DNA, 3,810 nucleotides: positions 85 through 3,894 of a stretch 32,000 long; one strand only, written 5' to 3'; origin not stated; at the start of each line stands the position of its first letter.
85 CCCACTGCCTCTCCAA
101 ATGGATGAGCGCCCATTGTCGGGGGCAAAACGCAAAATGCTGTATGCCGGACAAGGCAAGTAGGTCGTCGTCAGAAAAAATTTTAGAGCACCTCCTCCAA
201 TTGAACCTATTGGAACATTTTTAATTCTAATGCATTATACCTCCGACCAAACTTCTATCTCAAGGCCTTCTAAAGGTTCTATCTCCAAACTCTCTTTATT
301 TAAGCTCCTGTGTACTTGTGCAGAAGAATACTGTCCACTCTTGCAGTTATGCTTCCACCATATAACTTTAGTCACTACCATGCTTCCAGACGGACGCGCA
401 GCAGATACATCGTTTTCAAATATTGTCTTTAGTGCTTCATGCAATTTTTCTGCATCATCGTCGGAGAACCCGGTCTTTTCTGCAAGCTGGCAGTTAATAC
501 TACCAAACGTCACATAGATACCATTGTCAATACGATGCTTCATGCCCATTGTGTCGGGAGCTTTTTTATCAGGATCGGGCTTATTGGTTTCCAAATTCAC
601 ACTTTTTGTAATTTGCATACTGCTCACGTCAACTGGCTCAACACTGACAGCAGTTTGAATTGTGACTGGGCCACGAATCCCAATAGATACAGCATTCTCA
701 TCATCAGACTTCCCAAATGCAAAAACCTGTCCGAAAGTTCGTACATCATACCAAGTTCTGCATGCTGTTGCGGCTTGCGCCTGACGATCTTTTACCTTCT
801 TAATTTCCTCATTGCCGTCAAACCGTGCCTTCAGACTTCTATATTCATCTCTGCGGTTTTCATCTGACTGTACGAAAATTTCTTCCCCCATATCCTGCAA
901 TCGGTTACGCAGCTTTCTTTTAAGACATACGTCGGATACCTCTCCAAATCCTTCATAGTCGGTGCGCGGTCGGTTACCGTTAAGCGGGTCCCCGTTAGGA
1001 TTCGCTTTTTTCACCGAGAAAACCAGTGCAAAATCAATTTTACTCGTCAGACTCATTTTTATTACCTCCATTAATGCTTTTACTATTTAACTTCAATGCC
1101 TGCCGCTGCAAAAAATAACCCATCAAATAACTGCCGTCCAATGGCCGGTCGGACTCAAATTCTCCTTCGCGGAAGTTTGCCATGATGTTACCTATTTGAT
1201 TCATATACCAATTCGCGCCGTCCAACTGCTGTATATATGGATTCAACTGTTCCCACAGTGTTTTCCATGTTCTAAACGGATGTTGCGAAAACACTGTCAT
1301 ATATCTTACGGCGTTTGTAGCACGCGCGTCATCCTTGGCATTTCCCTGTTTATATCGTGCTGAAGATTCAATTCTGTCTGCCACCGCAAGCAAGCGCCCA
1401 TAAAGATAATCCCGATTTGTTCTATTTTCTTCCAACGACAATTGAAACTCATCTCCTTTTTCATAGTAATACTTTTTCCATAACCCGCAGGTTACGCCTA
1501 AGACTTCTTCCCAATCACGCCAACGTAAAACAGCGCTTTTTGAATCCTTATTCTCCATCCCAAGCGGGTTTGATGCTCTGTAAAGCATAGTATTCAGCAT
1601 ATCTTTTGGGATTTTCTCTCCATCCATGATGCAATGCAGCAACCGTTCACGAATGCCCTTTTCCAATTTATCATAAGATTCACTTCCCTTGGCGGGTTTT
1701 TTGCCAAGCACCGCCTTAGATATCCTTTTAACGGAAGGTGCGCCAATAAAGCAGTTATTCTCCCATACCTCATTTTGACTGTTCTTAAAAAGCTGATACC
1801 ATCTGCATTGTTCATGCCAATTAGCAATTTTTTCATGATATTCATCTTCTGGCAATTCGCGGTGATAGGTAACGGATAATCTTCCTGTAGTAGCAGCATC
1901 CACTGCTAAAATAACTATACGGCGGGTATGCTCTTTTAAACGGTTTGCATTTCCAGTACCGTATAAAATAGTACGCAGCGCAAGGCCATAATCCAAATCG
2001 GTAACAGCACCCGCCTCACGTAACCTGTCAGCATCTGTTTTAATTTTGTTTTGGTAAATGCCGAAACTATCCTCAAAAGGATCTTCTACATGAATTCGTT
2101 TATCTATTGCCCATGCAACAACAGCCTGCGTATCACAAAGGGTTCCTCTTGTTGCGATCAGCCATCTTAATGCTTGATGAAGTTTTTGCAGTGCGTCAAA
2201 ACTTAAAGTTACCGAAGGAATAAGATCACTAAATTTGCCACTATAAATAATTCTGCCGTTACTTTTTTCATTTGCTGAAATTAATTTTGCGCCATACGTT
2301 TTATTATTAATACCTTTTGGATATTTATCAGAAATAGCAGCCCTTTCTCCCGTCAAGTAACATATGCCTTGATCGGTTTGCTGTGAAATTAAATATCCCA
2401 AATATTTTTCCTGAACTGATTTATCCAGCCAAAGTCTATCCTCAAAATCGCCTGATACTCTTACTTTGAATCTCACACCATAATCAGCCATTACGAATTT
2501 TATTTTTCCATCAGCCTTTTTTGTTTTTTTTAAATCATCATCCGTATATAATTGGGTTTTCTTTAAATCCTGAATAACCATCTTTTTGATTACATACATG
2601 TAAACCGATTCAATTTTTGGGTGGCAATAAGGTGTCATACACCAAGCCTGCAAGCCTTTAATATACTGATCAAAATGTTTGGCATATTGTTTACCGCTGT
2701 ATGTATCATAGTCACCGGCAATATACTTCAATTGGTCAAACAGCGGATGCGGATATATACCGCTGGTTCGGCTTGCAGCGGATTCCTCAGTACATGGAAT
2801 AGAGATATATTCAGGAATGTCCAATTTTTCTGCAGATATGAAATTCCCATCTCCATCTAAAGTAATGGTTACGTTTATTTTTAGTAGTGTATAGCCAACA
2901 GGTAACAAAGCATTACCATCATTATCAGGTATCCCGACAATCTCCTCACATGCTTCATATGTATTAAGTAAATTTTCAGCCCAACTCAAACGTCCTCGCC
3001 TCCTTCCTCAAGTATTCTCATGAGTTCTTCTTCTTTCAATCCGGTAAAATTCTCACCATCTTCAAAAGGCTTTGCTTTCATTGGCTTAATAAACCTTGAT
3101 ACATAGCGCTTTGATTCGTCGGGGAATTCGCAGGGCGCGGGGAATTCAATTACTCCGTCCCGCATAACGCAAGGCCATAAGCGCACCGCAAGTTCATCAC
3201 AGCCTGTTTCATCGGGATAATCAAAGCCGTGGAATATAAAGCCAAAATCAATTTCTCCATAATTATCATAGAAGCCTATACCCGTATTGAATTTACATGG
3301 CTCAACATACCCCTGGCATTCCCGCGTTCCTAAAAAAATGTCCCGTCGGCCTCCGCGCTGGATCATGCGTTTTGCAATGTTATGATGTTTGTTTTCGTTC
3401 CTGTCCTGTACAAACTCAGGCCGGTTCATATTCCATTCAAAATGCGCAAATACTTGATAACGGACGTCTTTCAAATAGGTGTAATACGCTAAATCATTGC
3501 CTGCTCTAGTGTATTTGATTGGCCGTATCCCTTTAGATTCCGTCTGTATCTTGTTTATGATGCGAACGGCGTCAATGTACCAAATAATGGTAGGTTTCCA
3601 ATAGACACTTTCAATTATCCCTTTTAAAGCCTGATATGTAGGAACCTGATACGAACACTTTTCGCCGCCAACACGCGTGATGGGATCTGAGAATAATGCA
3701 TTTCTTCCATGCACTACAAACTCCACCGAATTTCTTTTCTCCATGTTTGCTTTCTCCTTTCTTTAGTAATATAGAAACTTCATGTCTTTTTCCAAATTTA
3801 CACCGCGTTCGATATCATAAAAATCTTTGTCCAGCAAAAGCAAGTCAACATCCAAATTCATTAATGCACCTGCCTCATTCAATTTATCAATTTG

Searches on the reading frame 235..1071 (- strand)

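Call 19: search_protein_families(library=pfam, proteins=[window:235-1071:-], max_evalue=0.001)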
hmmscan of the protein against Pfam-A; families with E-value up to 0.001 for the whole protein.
window:235-1071:- (278 aa): 1 family
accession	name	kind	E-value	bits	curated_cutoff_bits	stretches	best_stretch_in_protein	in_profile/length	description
PF05107.17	Cas_Cas7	-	3e-76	256.8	33.2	1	11-262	2-232/249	CRISPR-associated protein Cas7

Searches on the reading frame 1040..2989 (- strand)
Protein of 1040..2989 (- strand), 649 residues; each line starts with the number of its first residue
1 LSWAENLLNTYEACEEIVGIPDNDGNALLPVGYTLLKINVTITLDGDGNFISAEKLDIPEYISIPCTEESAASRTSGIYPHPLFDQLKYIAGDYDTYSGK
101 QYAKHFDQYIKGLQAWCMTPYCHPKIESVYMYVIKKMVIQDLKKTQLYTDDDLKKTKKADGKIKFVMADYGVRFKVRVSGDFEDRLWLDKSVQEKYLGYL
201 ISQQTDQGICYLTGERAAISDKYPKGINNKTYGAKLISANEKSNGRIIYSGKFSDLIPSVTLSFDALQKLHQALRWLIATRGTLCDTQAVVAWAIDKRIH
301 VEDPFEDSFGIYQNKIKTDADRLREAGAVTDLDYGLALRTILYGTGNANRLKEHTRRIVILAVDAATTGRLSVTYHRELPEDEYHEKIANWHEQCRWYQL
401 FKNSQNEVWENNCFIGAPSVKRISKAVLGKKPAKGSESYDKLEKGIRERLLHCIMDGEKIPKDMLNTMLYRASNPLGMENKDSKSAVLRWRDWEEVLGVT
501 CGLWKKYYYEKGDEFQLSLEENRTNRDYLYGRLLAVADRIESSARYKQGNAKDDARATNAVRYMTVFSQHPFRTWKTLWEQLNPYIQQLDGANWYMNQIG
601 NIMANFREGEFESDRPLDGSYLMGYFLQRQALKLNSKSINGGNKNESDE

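Call 19: search_protein_families(library=pfam, proteins=[window:1040-2989:-], max_evalue=0.001)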
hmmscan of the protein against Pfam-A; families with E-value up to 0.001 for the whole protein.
window:1040-2989:- (649 aa): 1 family
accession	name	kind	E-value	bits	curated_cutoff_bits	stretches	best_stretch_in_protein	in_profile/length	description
PF09709.15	Cas_Csd1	-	2.6e-104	350.3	27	1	8-632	2-558/559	CRISPR-associated protein (Cas_Csd1)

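Call 74: list_cluster_members(proteins=[window:1040-2989:-, window:3763-6111:-, window:2986-3744:-, window:11918-13021:-, window:13179-14324:+, window:9622-10740:-, window:10753-11862:-, window:15444-16262:-, window:22317-24026:-, window:6601-7896:+])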
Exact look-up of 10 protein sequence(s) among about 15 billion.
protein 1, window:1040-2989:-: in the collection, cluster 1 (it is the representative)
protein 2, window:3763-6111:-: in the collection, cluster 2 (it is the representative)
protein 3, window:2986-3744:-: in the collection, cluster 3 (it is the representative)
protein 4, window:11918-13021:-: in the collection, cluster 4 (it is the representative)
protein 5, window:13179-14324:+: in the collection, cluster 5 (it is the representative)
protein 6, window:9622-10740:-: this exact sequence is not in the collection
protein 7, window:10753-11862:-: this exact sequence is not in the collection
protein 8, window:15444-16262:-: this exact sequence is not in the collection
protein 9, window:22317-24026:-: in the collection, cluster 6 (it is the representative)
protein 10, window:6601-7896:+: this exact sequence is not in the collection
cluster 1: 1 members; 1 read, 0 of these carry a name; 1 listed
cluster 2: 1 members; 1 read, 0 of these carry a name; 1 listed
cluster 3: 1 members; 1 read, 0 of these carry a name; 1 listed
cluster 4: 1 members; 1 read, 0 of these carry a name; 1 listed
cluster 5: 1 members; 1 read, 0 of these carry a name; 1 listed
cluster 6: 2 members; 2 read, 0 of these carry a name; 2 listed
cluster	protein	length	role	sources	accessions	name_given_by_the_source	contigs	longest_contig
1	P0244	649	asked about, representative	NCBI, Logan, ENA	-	-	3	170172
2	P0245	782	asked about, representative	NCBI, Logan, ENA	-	-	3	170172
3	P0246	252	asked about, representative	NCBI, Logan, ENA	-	-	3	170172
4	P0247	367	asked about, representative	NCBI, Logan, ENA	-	-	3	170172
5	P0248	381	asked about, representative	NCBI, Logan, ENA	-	-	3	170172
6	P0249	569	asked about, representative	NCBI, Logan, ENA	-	-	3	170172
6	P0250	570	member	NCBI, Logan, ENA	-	-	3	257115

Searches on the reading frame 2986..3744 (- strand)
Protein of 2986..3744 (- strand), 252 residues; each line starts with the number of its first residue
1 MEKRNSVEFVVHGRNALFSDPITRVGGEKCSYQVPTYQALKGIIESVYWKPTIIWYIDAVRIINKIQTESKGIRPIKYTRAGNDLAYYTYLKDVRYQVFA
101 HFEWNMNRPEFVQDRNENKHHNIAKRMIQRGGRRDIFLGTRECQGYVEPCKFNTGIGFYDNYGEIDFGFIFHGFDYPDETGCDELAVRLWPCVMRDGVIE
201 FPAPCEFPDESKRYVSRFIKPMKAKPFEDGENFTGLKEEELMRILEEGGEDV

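Call 19: search_protein_families(library=pfam, proteins=[window:2986-3744:-], max_evalue=0.001)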
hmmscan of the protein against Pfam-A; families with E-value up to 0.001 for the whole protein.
window:2986-3744:- (252 aa): 1 family
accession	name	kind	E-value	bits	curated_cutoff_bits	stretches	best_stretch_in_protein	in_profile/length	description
PF09704.15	Cas_Cas5d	-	5.8e-37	128.2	23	1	8-202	3-217/217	CRISPR-associated protein (Cas_Cas5)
